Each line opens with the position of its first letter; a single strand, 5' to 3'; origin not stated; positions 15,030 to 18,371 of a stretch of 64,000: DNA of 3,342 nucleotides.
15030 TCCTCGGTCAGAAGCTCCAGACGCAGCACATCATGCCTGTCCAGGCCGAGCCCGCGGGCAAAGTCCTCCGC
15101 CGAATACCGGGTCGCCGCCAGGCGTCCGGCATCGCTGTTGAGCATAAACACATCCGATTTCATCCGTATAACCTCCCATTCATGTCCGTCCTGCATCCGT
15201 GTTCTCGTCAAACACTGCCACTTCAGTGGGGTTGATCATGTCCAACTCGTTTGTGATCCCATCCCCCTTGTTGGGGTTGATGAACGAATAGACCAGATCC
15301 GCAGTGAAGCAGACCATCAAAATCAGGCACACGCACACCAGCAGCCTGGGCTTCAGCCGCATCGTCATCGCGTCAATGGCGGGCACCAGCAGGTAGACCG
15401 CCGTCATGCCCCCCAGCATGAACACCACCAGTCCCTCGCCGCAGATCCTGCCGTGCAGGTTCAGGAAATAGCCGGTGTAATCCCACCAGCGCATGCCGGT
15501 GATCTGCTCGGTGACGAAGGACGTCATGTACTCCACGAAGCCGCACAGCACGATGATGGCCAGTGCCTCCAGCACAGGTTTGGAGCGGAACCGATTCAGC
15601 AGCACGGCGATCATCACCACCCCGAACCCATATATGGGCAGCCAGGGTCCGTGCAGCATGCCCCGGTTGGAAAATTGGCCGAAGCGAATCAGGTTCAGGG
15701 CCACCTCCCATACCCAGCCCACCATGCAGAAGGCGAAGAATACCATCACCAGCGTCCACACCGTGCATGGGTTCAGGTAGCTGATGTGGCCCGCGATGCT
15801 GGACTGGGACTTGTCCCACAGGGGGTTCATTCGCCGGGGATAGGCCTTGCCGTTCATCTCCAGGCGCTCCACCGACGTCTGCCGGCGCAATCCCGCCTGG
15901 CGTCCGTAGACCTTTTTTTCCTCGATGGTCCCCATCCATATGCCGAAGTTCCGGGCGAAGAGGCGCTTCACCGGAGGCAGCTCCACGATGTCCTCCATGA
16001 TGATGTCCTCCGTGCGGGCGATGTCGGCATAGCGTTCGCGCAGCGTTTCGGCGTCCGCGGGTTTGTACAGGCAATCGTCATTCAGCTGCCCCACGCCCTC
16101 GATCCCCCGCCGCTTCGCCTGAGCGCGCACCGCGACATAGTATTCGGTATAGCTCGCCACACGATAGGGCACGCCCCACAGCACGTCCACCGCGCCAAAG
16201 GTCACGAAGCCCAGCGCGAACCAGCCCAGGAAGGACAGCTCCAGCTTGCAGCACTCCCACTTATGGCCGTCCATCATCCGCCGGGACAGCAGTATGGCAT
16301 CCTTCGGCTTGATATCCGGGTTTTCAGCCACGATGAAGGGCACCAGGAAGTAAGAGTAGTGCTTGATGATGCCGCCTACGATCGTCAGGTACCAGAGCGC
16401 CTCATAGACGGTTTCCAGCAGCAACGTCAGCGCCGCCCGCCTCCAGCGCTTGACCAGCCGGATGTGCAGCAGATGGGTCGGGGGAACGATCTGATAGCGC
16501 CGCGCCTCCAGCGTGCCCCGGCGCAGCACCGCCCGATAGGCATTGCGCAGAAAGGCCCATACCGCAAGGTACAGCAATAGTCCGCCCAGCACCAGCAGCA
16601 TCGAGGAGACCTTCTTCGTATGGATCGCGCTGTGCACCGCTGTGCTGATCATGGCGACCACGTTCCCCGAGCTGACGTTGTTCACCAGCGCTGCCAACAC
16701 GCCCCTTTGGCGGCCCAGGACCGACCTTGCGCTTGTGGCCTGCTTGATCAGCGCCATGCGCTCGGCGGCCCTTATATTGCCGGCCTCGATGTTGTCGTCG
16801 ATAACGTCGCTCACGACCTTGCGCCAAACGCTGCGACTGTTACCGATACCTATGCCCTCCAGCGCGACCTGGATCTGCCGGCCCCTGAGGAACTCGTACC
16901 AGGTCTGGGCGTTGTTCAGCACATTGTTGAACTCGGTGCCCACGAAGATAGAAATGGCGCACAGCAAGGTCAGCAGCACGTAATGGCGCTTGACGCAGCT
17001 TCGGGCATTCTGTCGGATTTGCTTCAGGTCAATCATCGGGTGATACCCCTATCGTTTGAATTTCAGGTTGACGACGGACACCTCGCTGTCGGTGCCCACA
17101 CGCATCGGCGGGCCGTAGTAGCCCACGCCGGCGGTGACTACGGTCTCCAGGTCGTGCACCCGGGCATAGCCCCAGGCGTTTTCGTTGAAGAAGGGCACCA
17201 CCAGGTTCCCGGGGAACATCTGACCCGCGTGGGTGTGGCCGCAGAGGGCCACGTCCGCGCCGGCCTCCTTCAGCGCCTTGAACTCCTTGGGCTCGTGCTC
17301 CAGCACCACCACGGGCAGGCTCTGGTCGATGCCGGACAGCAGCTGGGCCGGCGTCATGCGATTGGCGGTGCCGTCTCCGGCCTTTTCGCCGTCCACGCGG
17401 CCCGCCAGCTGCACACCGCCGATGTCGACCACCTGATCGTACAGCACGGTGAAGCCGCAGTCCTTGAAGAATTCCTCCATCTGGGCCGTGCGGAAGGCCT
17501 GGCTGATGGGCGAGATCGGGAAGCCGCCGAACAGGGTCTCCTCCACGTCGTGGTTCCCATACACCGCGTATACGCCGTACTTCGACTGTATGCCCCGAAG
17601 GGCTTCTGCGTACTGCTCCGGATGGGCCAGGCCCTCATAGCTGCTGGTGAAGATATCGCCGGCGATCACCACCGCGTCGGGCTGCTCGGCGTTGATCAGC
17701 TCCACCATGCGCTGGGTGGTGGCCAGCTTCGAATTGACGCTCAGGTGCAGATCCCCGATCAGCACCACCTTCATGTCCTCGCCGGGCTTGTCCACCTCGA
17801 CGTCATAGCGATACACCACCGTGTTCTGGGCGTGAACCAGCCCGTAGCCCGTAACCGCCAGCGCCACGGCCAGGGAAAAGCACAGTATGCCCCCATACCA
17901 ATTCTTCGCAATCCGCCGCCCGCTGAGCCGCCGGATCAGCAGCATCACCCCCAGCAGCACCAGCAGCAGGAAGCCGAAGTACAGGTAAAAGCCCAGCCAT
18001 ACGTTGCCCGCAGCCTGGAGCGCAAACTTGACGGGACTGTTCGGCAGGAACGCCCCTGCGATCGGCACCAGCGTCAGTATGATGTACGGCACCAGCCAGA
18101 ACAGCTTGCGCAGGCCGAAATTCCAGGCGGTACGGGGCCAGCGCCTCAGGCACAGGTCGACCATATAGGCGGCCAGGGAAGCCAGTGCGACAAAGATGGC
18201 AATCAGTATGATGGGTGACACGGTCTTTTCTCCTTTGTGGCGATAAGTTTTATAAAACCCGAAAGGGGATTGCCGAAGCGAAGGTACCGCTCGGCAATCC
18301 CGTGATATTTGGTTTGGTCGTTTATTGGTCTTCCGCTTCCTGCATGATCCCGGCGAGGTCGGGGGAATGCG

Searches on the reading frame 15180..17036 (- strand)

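Call 12: search_protein_families(library=pfam, proteins=[window:15180-17036:-], max_evalue=0.001)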
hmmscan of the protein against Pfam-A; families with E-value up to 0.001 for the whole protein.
window:15180-17036:- (618 aa): 2 families
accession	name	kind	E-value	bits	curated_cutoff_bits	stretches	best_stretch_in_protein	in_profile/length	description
PF06541.16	ABC_trans_CmpB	-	4.4e-41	141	25.9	1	431-585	1-151/151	Putative ABC-transporter type IV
PF06161.16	DUF975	-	1.7e-20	74.4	34.8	1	202-306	140-242/243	Protein of unknown function (DUF975)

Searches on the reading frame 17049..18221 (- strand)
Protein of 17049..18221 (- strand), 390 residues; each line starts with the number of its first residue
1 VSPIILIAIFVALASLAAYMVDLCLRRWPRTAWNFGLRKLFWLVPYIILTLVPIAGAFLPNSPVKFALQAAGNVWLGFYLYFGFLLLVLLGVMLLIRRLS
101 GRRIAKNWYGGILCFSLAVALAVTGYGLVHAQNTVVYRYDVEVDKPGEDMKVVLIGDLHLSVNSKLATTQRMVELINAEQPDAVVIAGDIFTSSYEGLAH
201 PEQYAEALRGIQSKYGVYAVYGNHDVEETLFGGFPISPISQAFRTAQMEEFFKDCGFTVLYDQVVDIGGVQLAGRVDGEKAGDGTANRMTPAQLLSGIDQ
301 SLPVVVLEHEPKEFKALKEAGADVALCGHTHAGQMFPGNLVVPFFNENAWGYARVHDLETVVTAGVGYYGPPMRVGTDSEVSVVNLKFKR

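Call 12: search_protein_families(library=pfam, proteins=[window:17049-18221:-], max_evalue=0.001)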
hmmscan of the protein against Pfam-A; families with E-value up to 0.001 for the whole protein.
window:17049-18221:- (390 aa): 2 families
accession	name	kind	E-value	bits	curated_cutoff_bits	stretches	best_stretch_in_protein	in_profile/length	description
PF00149.33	Metallophos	-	5.7e-15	56.7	21.5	1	150-332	1-190/191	Calcineurin-like phosphoesterase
PF12850.12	Metallophos_2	-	1.3e-11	45.2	27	1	150-335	1-121/154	Calcineurin-like phosphoesterase superfamily domain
